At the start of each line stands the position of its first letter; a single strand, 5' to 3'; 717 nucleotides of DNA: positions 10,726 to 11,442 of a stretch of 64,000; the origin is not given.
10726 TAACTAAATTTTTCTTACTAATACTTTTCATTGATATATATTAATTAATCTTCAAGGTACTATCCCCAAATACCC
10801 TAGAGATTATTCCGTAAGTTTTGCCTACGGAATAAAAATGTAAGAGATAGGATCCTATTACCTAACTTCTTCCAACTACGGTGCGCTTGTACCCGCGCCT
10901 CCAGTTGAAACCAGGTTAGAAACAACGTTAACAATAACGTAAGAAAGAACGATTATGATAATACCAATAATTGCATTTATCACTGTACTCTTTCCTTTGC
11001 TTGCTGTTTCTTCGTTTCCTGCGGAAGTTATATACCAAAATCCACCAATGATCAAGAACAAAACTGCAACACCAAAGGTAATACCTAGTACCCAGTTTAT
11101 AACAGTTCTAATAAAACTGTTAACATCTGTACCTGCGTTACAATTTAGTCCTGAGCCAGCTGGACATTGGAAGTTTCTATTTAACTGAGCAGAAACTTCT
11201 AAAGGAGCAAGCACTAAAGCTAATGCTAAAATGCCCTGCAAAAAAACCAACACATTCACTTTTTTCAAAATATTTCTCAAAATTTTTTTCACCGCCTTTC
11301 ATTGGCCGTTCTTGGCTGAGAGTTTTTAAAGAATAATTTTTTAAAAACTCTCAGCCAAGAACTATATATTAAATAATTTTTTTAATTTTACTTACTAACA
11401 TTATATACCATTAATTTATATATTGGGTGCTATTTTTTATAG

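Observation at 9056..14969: Tandem array of six secreted paralogs sharing a C-terminal two-helix pilin-like membrane domain, next to a CPBP protease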

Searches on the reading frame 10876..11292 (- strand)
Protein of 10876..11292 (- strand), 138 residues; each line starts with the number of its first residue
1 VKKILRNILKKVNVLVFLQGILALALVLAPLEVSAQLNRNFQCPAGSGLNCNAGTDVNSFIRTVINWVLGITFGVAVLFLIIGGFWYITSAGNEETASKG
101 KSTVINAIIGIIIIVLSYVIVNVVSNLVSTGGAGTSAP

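Call 3: search_protein_families(library=pfam, proteins=[window:10876-11292:-], max_evalue=1)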
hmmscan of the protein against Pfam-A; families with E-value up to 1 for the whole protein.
window:10876-11292:- (138 aa): 8 families
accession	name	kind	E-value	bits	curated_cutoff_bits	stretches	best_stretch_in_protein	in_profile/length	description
PF18895.5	T4SS_pilin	-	3.6e-12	46.6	26.6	1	57-124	5-71/71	Type IV secretion system pilin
PF18303.6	Saf_2TM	-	0.013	15.8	29.5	1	63-107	62-107/152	SAVED-fused 2TM effector domain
PF00350.29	Dynamin_N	-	0.035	14.6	27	1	97-117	7-27/168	Dynamin family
PF01578.25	Cytochrom_C_asm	-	0.036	14.1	29.9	1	77-126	163-209/212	Cytochrome C assembly protein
PF04246.17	RseC_MucC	-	0.065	13.6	24.4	1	71-127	69-117/130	Positive regulator of sigma(E), RseC/MucC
PF18902.5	DUF5658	-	0.095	13.9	25.2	1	48-123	14-79/82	Domain of unknown function (DUF5658)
PF01275.24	Myelin_PLP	-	0.22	11.7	23.8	1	61-122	65-123/231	Myelin proteolipid protein (PLP or lipophilin)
PF07264.17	EI24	-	0.82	10.2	32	1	65-129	14-83/199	Sulfate transporter CysZ/Etoposide-induced protein 2.4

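Call 4: search_protein_families(library=ncbifam, proteins=[window:10876-11292:-], max_evalue=1)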
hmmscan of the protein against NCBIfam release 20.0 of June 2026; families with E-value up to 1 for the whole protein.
window:10876-11292:- (138 aa): 6 families
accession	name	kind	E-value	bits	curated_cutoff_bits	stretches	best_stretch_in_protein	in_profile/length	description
NF045849.1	ICE_MMCAP2_0565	equivalog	1.2e-08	34.5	40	1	55-126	7-78/80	Mbov_0395 family pilin-like conjugal transfer protein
NF045994.1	MAG4530_fam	subfamily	0.065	12.1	50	1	63-128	27-92/441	MAG4530 family protein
NF033175.1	fuso_auto_Nterm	subfamily_domain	0.078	13.1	55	0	72-100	19-46/120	autotransporter-associated N-terminal domain-containing protein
NF041560.1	T6SS_Burk_ExIF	subfamily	0.08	12.6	90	1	57-121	121-181/234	putative type VI secretion system effector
NF045890.1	conj_pls20_p028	equivalog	0.11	11.4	150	1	61-131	58-123/377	pLS20_p028 family conjugation system transmembrane protein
NF002669.0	PRK02391.1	equivalog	0.83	8.7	341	0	75-125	160-211/298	zinc metalloprotease HtpX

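Call 20: find_homologous_proteins(query=window:10876-11292:-, max_evalue=0.001)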
Query window:10876-11292:- (138 aa): 783 proteins with E <= 0.001 among 892 candidates; the best 120 are listed.
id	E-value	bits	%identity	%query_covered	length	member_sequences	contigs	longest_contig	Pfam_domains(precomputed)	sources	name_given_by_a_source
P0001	2.0e-76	272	98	100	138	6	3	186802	PF18895.6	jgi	-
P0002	5.6e-63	229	85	95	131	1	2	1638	PF18895.6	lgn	-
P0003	5.4e-62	226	79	99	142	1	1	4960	PF18895.6,PF04956.19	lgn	-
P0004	5.9e-61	222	83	95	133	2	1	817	PF18895.6,PF04956.19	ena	-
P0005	2.1e-51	192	74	97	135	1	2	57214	PF18895.6,PF04956.19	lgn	-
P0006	9.9e-51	189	70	97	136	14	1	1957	PF18895.6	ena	-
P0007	3.7e-50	188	68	97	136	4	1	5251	PF18895.6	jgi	jgi:hypothetical protein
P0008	8.8e-50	186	68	96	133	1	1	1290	PF18895.6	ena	-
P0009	1.3e-49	186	67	96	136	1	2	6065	PF18895.6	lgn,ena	-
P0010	1.9e-49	185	67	96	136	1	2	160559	PF18895.6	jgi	jgi:amino acid transporter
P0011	2.1e-49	185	66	96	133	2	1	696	PF18895.6,PF04956.19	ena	-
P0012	2.4e-49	185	67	96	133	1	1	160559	PF18895.6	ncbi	ncbi:MAG: hypothetical protein WC794_02215 [Candidatus Doudnabacteria bacterium]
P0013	3.4e-49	184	66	96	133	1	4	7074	PF18895.6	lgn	-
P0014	2.1e-48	182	67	72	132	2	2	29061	PF18895.6,PF04956.19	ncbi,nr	ncbi:MAG TPA: hypothetical protein VHA30_00660 [Patescibacteria group bacterium]|nr:hypothetical pro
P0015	3.7e-48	181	64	96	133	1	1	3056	PF18895.6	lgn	-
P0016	7.5e-48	180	70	93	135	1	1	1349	PF18895.6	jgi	jgi:hypothetical protein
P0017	1.7e-47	179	66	96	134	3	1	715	PF18895.6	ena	-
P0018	1.8e-47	179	67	97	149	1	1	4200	PF18895.6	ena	-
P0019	3.3e-47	178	69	91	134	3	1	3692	PF18895.6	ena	-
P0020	3.8e-47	178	67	91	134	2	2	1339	PF18895.6,PF04956.19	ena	-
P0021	4.5e-47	178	65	97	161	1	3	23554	PF18895.6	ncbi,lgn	-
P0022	4.9e-47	177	67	97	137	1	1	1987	PF18895.6,PF04956.19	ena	-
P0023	5.5e-47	177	69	91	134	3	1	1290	PF18895.6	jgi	-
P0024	6.9e-47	177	66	97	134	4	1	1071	PF18895.6,PF04956.19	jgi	-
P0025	8.7e-47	177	68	94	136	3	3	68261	PF18895.6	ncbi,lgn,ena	-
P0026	9.3e-47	177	64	97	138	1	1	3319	PF18895.6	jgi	jgi:hypothetical protein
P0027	1.3e-46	176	67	97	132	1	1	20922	PF18895.6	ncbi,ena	-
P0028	2.2e-46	175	66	96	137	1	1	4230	PF18895.6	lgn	-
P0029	2.4e-46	175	66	83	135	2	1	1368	PF18895.6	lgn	-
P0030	2.4e-46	175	69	90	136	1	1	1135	PF18895.6,PF04956.19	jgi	jgi:hypothetical protein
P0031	2.9e-46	175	66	97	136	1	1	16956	PF18895.6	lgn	-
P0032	4.3e-46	174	68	94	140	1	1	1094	PF18895.6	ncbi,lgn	-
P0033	5.3e-46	174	80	77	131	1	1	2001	PF18895.6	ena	-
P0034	5.9e-46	174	70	91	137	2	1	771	PF18895.6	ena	-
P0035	7.0e-46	174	71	84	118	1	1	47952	PF18895.6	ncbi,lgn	-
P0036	8.6e-46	173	62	96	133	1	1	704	PF18895.6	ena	-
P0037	9.5e-46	173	69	91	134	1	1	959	PF18895.6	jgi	-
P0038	1.1e-45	173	68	91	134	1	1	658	PF18895.6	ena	-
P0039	1.1e-45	173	68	86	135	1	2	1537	PF18895.6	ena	-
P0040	1.5e-45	173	67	97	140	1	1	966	PF18895.6,PF04956.19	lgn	-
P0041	1.5e-45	173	66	91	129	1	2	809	PF18895.6,PF04956.19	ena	-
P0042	1.6e-45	173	68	91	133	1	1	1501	PF18895.6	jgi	jgi:Type IV secretion system pilin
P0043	1.9e-45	172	66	93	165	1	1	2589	PF18895.6,PF04956.19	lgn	-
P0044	1.9e-45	172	72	88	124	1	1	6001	PF18895.6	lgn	-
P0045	2.1e-45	172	77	76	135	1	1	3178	PF18895.6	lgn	-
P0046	2.7e-45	172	67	96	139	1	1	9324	PF18895.6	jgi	-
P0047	3.2e-45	172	65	97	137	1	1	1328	PF18895.6,PF04956.19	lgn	-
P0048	3.2e-45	172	68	91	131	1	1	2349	PF18895.6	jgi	jgi:amino acid transporter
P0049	3.4e-45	172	70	91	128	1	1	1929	PF18895.6,PF04956.19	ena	-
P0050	4.0e-45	171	72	84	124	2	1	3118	PF18895.6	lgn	-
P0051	4.4e-45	171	65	97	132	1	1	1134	PF18895.6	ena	-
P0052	6.1e-45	171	62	97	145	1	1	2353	PF18895.6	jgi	jgi:hypothetical protein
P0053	7.5e-45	170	68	91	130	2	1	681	PF18895.6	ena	-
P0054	8.1e-45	170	66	97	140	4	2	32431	PF18895.6,PF04956.19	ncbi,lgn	-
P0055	9.7e-45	170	67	94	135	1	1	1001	PF18895.6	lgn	-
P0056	9.9e-45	170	65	95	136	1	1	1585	PF18895.6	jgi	jgi:amino acid transporter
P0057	1.1e-44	170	63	96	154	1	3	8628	PF18895.6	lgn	-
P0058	1.2e-44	170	67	97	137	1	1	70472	PF18895.6,PF04956.19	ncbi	-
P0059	1.3e-44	170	64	97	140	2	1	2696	PF18895.6,PF04956.19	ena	-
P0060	1.6e-44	169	67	91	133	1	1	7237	PF18895.6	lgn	-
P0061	1.8e-44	169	66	93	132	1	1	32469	PF18895.6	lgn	-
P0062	2.0e-44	169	70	91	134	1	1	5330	PF18895.6,PF04956.19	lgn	-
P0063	2.1e-44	169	65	98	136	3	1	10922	PF18895.6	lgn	-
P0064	2.2e-44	169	66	97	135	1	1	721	PF18895.6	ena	-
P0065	2.6e-44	169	66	84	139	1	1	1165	PF18895.6,PF04956.19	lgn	-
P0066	2.6e-44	169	67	97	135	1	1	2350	PF18895.6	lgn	-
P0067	3.5e-44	168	70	88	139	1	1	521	PF18895.6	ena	-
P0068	5.4e-44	168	65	100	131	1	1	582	PF18895.6,PF04956.19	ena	-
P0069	5.7e-44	168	66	93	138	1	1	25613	PF18895.6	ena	-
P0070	8.2e-44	167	65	97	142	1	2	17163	PF18895.6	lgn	-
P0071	9.7e-44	167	66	96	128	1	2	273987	PF18895.6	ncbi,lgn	-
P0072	1.0e-43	167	68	81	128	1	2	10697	PF18895.6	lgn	-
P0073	1.2e-43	166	65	94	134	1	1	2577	PF18895.6,PF04956.19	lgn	-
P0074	2.0e-43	166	64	95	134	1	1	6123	PF18895.6,PF04956.19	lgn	-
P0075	2.2e-43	166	67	94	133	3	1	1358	PF18895.6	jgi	-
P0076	2.3e-43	166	64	95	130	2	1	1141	PF18895.6,PF04956.19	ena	-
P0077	2.4e-43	166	68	92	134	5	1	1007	PF18895.6,PF04956.19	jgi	jgi:hypothetical protein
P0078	2.6e-43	165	66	94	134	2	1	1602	PF18895.6,PF04956.19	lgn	-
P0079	2.7e-43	165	67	91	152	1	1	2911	PF18895.6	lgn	-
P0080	2.9e-43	165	62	97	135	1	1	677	PF18895.6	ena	-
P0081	3.0e-43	165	63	97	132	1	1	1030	PF18895.6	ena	-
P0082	3.0e-43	165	64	90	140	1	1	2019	PF18895.6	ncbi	-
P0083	4.8e-43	165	68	91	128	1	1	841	PF18895.6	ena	-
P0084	5.0e-43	165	62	94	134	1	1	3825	PF18895.6,PF04956.19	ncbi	-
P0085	5.7e-43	164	69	91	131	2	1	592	PF18895.6,PF04956.19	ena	-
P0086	5.9e-43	164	64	97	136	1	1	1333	PF18895.6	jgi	jgi:hypothetical protein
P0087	6.2e-43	164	62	94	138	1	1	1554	PF18895.6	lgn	-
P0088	7.1e-43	164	65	96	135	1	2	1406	PF18895.6,PF04956.19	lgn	-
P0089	7.6e-43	164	65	95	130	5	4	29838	PF18895.6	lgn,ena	-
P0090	8.5e-43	164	59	96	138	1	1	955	PF18895.6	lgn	-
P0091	8.7e-43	164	62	94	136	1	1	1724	PF18895.6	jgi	jgi:hypothetical protein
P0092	8.8e-43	164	65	88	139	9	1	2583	PF18895.6,PF04956.19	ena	-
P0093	1.1e-42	163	64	100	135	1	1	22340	PF18895.6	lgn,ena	-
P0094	1.2e-42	163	64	91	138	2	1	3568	PF18895.6,PF04956.19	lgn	-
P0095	1.9e-42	163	66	90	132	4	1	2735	PF18895.6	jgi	-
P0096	2.3e-42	162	65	96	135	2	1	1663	PF18895.6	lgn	-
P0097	2.5e-42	162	64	96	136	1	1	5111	PF18895.6,PF04956.19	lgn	-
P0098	3.7e-42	162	63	97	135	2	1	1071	PF18895.6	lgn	-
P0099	3.7e-42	162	63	91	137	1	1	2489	PF18895.6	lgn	-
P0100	6.5e-42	161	61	96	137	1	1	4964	PF18895.6,PF04956.19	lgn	-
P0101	6.5e-42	161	63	91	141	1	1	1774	PF18895.6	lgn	-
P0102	6.6e-42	161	64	96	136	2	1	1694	PF18895.6,PF04956.19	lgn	-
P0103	6.8e-42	161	68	86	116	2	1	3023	PF18895.6,PF04956.19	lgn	-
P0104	7.0e-42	161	69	85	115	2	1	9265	PF18895.6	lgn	-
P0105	1.2e-41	160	62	97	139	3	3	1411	PF18895.6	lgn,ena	-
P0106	1.2e-41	160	63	97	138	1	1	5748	PF18895.6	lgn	-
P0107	1.3e-41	160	66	91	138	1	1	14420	PF18895.6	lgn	-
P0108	2.8e-41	159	71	89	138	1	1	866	PF18895.6,PF04956.19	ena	-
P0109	2.8e-41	159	59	97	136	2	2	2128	PF18895.6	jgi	jgi:hypothetical protein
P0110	3.0e-41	159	71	77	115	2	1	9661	PF18895.6,PF04956.19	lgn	-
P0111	3.3e-41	159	59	94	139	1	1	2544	PF18895.6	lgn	-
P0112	4.8e-41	158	61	97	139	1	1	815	PF18895.6,PF04956.19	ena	-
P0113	8.7e-41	157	66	92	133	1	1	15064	PF18895.6,PF04956.19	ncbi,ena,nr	ncbi:MAG: TrbC/VirB2 family protein [Patescibacteria group bacterium]|nr:TrbC/VirB2 family protein [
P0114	9.2e-41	157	65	90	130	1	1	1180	PF18895.6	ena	-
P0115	9.2e-41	157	65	92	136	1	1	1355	PF18895.6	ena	-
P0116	9.9e-41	157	57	95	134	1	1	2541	PF18895.6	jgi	jgi:hypothetical protein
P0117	1.3e-40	157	63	97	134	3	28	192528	PF18895.6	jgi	jgi:heme/copper-type cytochrome/quinol oxidase subunit 2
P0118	1.4e-40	157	66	86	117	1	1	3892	PF18895.6,PF04956.19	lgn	-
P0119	1.8e-40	156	58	97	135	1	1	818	PF18895.6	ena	-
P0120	2.0e-40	156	63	97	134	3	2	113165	PF18895.6,PF04956.19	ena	-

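Call 21: find_encoding_contigs(protein=P0001, flank=10000, max_places=3)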
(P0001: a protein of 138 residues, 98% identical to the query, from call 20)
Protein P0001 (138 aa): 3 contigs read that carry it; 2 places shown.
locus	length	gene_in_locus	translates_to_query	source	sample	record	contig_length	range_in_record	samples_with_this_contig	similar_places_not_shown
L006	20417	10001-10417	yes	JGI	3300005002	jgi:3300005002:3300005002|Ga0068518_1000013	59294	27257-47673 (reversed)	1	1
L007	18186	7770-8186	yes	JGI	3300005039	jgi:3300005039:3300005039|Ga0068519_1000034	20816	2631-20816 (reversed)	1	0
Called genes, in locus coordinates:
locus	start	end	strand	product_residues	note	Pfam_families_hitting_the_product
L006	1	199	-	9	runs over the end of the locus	-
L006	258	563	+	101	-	-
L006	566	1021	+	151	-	PF01252:Peptidase_A8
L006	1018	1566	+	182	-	-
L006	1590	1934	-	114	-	-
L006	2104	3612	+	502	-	PF13541:ChlI, PF00493:MCM, PF00158:Sigma54_activat (faint), PF01078:Mg_chelatase, PF00004:AAA (faint), PF07728:AAA_5, PF13335:Mg_chelatase_C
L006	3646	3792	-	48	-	-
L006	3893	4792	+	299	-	PF00483:NTP_transferase, PF12804:NTP_transf_3 (weak)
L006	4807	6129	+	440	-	PF01547:SBP_bac_1, PF13416:SBP_bac_8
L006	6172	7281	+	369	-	PF18895:T4SS_pilin (weak)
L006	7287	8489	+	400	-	PF18895:T4SS_pilin (weak)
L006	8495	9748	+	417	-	PF18895:T4SS_pilin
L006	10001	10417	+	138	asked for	PF18895:T4SS_pilin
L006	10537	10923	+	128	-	PF18895:T4SS_pilin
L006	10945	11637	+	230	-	PF18895:T4SS_pilin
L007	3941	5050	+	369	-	PF18895:T4SS_pilin (weak)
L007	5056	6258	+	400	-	PF18895:T4SS_pilin (weak)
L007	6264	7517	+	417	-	PF18895:T4SS_pilin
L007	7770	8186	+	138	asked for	PF18895:T4SS_pilin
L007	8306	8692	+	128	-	PF18895:T4SS_pilin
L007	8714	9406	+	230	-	PF18895:T4SS_pilin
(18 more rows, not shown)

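Call 22: find_encoding_contigs(protein=P0012, flank=10000, max_places=2)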
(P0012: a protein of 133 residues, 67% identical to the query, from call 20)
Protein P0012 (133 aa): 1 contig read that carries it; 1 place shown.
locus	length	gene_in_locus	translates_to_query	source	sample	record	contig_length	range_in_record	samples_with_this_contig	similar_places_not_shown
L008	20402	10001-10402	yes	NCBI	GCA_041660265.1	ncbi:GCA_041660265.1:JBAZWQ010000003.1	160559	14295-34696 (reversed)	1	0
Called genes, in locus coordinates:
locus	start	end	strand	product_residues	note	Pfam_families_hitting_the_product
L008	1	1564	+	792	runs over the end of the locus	PF00929:RNase_T, PF21762:DEDDh_C (weak)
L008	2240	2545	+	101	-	-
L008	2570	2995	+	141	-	PF01252:Peptidase_A8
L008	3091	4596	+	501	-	PF05362:Lon_C (weak), PF13541:ChlI, PF00158:Sigma54_activat (faint), PF01078:Mg_chelatase, PF07728:AAA_5, PF00493:MCM (weak), PF13335:Mg_chelatase_C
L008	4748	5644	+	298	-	PF00483:NTP_transferase, PF12804:NTP_transf_3 (weak)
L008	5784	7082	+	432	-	PF01547:SBP_bac_1, PF13416:SBP_bac_8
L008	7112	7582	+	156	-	PF18895:T4SS_pilin (weak)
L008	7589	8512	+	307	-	PF18895:T4SS_pilin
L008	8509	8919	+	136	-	PF18895:T4SS_pilin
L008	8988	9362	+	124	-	PF05635:23S_rRNA_IVP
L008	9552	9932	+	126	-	PF18895:T4SS_pilin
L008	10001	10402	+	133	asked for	PF18895:T4SS_pilin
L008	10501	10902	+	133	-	PF18895:T4SS_pilin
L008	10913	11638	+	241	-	PF18895:T4SS_pilin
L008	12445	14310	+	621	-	PF06480:FtsH_ext, PF00004:AAA, PF07728:AAA_5 (weak), PF17862:AAA_lid_3, PF01434:Peptidase_M41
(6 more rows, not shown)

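Call 23: find_encoding_contigs(protein=P0071, flank=10000, max_places=2)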
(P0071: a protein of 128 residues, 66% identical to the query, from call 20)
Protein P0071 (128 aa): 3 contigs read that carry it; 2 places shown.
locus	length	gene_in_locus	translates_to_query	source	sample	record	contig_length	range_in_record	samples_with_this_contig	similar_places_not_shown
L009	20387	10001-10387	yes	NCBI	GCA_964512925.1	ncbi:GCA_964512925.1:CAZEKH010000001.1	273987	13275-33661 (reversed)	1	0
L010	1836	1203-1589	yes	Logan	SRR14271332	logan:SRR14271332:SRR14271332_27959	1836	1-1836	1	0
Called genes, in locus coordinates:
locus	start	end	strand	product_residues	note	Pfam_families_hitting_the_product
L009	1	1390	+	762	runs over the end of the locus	PF00929:RNase_T, PF21762:DEDDh_C (weak)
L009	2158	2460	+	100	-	-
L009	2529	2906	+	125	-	PF01252:Peptidase_A8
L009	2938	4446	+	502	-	PF05362:Lon_C (weak), PF13541:ChlI, PF00493:MCM, PF00158:Sigma54_activat (faint), PF01078:Mg_chelatase, PF07728:AAA_5 (weak), PF13335:Mg_chelatase_C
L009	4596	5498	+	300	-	PF00483:NTP_transferase, PF12804:NTP_transf_3 (weak)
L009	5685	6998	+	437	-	PF01547:SBP_bac_1, PF13416:SBP_bac_8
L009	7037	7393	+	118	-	PF05635:23S_rRNA_IVP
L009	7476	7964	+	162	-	PF18895:T4SS_pilin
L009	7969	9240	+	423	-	PF18895:T4SS_pilin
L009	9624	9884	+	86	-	PF18895:T4SS_pilin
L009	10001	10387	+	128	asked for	PF18895:T4SS_pilin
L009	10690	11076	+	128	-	PF18895:T4SS_pilin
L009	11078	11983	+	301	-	PF18895:T4SS_pilin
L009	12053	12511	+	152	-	-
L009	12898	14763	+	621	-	PF06480:FtsH_ext (weak), PF00004:AAA, PF07728:AAA_5 (faint), PF23902:AAA_lid_PRS2_C (weak), PF17862:AAA_lid_3, PF01434:Peptidase_M41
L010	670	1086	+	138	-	PF18895:T4SS_pilin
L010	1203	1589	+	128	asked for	PF18895:T4SS_pilin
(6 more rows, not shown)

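Call 36: search_solved_structures(query=A2, max_evalue=10, show_alignments=3)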
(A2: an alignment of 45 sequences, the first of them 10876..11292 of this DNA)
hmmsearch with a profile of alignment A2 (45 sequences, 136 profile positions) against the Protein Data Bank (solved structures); distinct sequences matched with E-value up to 10: 1.
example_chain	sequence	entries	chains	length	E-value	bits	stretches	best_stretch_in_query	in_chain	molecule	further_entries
9r10_A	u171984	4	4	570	0.34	14.4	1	20-80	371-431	Multidrug and toxin extrusion protein 1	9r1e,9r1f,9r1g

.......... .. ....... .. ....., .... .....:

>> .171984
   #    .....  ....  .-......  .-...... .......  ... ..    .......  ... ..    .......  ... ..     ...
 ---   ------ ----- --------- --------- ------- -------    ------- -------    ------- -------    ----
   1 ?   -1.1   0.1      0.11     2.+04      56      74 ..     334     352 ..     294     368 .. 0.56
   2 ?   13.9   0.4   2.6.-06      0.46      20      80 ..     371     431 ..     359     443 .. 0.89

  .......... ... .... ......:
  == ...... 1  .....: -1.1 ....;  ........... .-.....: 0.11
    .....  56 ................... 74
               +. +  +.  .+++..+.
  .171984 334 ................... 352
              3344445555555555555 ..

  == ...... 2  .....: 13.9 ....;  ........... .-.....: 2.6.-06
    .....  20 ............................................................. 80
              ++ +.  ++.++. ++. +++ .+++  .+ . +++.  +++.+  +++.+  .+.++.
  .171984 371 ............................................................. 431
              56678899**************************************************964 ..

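Call 37: find_related_loci(query=A2, collection=genome_contigs, flank=10000)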
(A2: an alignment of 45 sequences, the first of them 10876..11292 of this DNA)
Query A2 (138 aa) in genome_contigs; peptide patterns used: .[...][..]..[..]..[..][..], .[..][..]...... (x = any residue, [..] = any of these).
299 stretches matched a pattern; 63 encode a relative of the query (tblastn E <= 1e-3); 63 distinct loci.
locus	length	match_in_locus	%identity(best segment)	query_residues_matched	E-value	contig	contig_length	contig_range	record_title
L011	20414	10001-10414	98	1-138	3e-83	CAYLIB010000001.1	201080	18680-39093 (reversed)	MAG TPA_asm: uncultured Candidatus Saccharibacteria bacterium isolate SRP278252_co2_789 genome assembly, contig: NODE_64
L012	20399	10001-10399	68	5-138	3e-50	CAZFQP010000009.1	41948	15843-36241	MAG TPA_asm: uncultured Candidatus Saccharibacteria bacterium isolate SRP278252_co1_731 genome assembly, contig: NODE_12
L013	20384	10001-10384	66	1-132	1e-49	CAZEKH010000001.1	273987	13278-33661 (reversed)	MAG TPA_asm: uncultured Candidatus Saccharibacteria bacterium isolate SRP292972_co3_39 genome assembly, contig: NODE_56_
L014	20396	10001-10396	67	5-136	3e-49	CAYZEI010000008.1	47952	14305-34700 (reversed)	MAG TPA_asm: uncultured Candidatus Saccharibacteria bacterium isolate SRP278252_co1_767 genome assembly, contig: NODE_97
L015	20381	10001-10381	70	9-134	3e-49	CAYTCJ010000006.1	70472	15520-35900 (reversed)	MAG TPA_asm: uncultured Candidatus Saccharibacteria bacterium isolate SRP257259_co1_173 genome assembly, contig: NODE_34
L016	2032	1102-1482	69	9-134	2e-49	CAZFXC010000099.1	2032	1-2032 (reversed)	MAG TPA_asm: uncultured Candidatus Saccharibacteria bacterium isolate SRP342105_co2_51 genome assembly, contig: NODE_897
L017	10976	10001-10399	70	5-138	3e-48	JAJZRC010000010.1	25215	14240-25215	MAG: bacterium isolate SKS1.bin76 NODE_3457_length_25215_cov_2.143335, whole genome shotgun sequence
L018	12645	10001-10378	68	5-129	3e-47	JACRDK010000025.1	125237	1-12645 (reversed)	MAG: Candidatus Doudnabacteria bacterium isolate NC_groundwater_1670_Pr3_B-0.1um_42_13 SR-2_scaffold_141_3681097, whole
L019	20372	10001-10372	66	5-127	2e-46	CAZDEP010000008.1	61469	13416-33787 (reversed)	MAG TPA_asm: uncultured Candidatus Saccharibacteria bacterium isolate SRP278252_co1_682 genome assembly, contig: NODE_59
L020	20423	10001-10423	65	5-138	4e-46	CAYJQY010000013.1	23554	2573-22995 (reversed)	MAG TPA_asm: uncultured Candidatus Saccharibacteria bacterium isolate ERP125453_co1_47 genome assembly, contig: NODE_198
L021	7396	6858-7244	65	5-134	2e-45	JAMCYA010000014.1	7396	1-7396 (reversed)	MAG: Patescibacteria group bacterium isolate FK_Sedi_B_Bin.374 NODE_43827_length_7396_cov_1.87233, whole genome shotgun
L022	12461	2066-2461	68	5-138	7e-45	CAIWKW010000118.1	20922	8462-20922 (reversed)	MAG: Candidatus Doudnabacteria bacterium isolate AlinenLipids_bin-7426 genome assembly, contig: bin-7426:118/227, whole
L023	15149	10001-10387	64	5-134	1e-44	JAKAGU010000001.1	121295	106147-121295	MAG: bacterium isolate WY2.bin63 NODE_196_length_121295_cov_1.920004, whole genome shotgun sequence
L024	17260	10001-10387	69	5-129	9e-44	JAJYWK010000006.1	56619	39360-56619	MAG: bacterium isolate FK3.bin112 NODE_965_length_56619_cov_3.082861, whole genome shotgun sequence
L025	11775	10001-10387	69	5-129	2e-43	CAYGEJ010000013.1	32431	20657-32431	MAG TPA_asm: uncultured Candidatus Saccharibacteria bacterium isolate ERP113451_co1_281 genome assembly, contig: NODE_15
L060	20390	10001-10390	55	4-134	1e-25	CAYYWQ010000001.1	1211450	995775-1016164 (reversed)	MAG TPA_asm: uncultured Candidatus Saccharibacteria bacterium isolate SRP292972_co1_95 genome assembly, contig: NODE_2_l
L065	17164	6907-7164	50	21-103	2e-20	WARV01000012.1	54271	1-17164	MAG: Patescibacteria group bacterium isolate AMAZON01 genome_12, whole genome shotgun sequence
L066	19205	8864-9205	50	6-126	7e-20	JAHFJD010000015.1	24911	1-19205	MAG: Candidatus Doudnabacteria bacterium isolate nzgw378 NODE_1303_length_24912_cov_3.995402, whole genome shotgun seque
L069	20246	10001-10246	48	50-130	2e-13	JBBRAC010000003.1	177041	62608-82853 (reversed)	MAG: Candidatus Saccharimonadales bacterium isolate Co_metawrap_2276 Cmw_2276_k141_793110_length_177041_cov_19.9996, who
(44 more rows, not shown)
